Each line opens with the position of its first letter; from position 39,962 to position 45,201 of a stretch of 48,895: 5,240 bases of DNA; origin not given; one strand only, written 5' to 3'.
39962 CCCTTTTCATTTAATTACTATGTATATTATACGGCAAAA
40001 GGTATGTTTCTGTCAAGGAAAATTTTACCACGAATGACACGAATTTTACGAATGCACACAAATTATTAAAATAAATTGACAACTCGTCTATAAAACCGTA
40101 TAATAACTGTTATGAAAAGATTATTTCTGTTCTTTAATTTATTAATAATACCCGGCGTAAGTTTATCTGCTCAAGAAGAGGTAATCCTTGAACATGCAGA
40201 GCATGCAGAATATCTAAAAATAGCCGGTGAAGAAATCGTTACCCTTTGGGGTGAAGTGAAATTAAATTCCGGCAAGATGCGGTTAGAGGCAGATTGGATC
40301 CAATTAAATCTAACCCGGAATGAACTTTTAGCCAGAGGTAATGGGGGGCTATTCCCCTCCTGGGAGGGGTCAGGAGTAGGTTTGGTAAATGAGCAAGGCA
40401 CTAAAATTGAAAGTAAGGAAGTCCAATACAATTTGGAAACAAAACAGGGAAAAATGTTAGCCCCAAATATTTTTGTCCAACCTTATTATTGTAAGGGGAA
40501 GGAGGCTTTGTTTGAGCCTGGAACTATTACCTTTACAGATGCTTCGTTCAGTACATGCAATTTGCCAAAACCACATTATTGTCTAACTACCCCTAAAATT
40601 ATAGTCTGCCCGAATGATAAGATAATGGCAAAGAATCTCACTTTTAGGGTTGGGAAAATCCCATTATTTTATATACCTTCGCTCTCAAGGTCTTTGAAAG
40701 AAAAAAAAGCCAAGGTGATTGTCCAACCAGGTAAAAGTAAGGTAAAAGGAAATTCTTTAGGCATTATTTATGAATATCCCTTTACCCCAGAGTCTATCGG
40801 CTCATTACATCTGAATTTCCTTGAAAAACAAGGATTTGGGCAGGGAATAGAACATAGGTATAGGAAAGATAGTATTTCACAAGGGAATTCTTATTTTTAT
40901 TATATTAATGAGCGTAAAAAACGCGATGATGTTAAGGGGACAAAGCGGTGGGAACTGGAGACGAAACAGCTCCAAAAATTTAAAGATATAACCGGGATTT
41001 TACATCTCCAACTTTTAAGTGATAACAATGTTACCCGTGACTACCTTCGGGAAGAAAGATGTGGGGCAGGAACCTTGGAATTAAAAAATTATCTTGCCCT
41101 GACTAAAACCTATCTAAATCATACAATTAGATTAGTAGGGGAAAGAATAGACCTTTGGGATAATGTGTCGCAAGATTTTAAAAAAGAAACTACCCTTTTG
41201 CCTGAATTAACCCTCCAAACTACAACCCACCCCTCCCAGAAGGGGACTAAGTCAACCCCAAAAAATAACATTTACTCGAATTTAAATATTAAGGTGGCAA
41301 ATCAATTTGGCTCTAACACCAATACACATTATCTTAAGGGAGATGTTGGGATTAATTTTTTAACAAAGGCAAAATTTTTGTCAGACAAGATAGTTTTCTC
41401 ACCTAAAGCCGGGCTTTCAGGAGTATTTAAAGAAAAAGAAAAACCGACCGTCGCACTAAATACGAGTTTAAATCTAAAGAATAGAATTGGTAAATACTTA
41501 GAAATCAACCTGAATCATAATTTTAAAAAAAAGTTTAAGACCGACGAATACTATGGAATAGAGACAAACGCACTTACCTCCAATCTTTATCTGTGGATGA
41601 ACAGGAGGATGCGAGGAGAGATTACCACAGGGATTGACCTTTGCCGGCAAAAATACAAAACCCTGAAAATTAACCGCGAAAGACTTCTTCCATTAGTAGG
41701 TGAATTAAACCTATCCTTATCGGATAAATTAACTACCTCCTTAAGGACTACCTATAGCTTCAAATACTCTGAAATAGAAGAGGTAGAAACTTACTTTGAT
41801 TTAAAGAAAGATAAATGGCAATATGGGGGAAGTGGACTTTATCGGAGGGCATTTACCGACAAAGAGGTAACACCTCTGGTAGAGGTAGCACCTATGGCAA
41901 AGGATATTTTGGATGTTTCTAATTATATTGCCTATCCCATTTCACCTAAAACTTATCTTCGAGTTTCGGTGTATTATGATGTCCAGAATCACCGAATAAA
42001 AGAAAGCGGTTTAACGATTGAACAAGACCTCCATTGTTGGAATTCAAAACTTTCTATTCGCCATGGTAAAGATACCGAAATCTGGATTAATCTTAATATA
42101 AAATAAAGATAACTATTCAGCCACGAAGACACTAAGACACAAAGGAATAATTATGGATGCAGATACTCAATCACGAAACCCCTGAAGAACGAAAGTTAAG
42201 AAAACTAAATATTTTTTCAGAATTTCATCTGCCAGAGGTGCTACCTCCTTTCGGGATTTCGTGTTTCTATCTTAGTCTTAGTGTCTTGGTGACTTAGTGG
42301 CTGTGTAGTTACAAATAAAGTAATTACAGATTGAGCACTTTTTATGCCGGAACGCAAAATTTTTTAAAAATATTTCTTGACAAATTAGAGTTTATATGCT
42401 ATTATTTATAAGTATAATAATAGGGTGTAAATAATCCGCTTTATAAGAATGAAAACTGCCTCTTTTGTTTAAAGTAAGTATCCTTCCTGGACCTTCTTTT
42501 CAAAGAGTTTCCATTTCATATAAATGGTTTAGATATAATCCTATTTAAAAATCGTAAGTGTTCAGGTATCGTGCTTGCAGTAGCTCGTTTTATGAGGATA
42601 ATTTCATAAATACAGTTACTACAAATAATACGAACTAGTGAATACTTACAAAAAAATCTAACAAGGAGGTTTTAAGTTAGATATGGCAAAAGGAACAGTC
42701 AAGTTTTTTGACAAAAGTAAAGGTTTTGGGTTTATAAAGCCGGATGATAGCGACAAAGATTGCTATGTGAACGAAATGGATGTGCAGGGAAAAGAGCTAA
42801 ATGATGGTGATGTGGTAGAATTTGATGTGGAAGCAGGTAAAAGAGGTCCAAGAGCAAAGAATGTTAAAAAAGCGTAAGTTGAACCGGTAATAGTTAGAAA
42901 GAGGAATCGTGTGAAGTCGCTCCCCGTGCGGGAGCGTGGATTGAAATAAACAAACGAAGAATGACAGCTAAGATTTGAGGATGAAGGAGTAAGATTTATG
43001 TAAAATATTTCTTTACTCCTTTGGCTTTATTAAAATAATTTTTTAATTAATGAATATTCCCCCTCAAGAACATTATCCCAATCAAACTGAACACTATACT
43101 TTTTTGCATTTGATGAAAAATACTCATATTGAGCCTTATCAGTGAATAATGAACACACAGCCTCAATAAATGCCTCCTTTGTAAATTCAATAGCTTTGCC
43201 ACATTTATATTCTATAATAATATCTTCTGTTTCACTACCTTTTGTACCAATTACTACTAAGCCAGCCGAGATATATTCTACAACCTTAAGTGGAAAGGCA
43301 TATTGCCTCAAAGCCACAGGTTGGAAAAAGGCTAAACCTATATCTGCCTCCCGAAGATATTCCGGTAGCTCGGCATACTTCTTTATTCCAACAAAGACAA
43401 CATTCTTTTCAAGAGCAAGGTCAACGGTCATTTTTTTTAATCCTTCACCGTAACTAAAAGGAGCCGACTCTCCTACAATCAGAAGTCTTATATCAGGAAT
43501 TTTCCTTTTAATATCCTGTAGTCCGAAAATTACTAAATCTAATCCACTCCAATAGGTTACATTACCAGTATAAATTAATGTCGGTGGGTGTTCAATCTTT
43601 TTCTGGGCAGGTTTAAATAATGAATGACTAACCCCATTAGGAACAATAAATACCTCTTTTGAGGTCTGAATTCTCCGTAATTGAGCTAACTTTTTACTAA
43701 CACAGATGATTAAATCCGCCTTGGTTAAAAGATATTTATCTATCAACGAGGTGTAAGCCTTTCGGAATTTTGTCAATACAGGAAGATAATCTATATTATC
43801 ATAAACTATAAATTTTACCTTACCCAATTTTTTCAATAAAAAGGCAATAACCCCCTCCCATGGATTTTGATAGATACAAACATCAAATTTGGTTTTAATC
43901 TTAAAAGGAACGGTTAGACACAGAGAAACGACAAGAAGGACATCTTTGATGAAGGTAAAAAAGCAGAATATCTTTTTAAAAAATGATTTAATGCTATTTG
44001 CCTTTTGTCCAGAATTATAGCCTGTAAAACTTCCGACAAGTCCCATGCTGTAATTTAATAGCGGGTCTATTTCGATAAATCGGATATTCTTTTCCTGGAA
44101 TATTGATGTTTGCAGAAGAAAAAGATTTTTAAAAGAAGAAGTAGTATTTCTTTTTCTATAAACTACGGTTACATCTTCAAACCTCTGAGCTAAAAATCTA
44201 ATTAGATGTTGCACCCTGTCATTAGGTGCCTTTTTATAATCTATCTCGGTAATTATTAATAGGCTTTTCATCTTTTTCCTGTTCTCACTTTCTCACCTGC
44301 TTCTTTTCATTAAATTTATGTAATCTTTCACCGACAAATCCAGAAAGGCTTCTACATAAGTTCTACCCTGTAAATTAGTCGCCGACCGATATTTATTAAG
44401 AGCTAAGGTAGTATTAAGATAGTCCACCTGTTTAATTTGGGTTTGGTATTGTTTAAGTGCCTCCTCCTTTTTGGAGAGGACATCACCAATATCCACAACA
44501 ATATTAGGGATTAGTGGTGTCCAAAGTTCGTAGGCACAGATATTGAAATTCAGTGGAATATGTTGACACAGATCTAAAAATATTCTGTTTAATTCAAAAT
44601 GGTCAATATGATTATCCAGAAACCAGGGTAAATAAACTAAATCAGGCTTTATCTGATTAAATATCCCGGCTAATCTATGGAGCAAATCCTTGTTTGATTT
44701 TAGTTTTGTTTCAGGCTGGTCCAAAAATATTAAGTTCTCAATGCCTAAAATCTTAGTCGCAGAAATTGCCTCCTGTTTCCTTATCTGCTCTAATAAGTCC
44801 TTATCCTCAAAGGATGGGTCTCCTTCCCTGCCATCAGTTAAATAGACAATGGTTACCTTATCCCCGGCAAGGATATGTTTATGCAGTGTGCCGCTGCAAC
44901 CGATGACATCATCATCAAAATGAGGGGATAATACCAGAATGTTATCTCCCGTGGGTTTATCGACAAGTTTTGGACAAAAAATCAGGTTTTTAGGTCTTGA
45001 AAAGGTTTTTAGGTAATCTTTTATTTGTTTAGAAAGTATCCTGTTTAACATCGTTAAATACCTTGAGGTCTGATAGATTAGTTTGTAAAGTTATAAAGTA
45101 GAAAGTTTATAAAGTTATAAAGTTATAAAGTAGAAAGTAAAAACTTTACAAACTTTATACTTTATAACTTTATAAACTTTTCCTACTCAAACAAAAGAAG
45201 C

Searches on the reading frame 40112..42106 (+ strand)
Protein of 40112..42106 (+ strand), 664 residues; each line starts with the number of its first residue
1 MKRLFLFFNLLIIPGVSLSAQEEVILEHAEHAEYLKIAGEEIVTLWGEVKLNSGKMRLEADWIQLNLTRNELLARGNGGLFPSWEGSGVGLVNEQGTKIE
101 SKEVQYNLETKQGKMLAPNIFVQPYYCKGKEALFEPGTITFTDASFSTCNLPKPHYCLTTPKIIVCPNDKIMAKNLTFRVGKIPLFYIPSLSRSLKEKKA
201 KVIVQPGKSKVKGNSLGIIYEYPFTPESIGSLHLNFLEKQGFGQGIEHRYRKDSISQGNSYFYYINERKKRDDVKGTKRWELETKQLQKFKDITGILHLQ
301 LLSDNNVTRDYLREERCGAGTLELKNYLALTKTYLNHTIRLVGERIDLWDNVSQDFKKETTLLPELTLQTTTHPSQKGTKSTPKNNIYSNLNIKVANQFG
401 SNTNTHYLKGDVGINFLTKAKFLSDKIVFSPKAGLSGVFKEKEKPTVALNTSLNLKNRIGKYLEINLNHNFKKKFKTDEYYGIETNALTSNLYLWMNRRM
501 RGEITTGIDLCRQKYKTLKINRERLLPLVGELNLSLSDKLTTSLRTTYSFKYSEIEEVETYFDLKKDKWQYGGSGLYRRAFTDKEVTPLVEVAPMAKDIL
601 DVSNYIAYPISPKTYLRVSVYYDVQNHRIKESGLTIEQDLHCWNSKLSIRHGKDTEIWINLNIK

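Call 63: search_protein_families(library=pfam, proteins=[window:40112-42106:+], max_evalue=0.00001)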
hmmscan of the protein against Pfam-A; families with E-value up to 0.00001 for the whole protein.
window:40112-42106:+ (664 aa): 0 families

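Call 74: search_protein_families(library=ncbifam, proteins=[window:40112-42106:+], max_evalue=0.001)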
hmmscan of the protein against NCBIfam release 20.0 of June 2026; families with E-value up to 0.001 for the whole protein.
window:40112-42106:+ (664 aa): 3 families
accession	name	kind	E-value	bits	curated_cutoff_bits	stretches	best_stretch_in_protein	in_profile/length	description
NF002997.0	PRK03761.1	equivalog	7.1e-12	44.3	683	1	32-284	55-312/783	LPS assembly protein LptD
NF052235.1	CT351_fam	equivalog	6.8e-06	24.9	900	1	91-257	64-231/674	CT351 family outer membrane beta-barrel protein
NF003358.0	PRK04423.1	equivalog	2.5e-05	22.7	944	1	143-283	164-306/799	LPS-assembly protein LptD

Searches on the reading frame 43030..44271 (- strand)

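Call 63: search_protein_families(library=pfam, proteins=[window:43030-44271:-], max_evalue=0.00001)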
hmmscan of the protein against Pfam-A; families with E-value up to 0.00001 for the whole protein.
window:43030-44271:- (413 aa): 3 families
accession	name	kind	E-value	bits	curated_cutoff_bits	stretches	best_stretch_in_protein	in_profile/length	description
PF00534.26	Glycos_transf_1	-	2e-20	73.5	26.4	1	222-391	8-171/172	Glycosyl transferases group 1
PF13692.12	Glyco_trans_1_4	-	8.9e-16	58.9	27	1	230-378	2-142/142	Glycosyl transferases group 1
PF13439.12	Glyco_transf_4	-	6.4e-08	33.2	28.5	1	109-216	52-168/170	Glycosyltransferase Family 4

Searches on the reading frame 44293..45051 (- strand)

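Call 74: search_protein_families(library=ncbifam, proteins=[window:44293-45051:-], max_evalue=0.001)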
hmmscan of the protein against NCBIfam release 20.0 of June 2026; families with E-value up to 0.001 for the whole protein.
window:44293-45051:- (252 aa): 4 families
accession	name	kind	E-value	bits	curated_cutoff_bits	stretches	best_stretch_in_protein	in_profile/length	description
TIGR04001.1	thiol_BshB1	equivalog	8.9e-25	87.7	182.5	1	37-230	3-204/226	bacillithiol biosynthesis deacetylase BshB1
TIGR04000.1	thiol_BshB2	equivalog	1.7e-16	60.5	195.25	1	37-209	2-188/217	bacillithiol biosynthesis deacetylase BshB2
NF002557.0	PRK02122.1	subfamily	1.5e-08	33.2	384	1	32-75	367-410/653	glucosamine-6-phosphate deaminase-like protein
TIGR03446.1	mycothiol_Mca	equivalog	3.8e-05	23.4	277.15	1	39-106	4-77/283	mycothiol conjugate amidase Mca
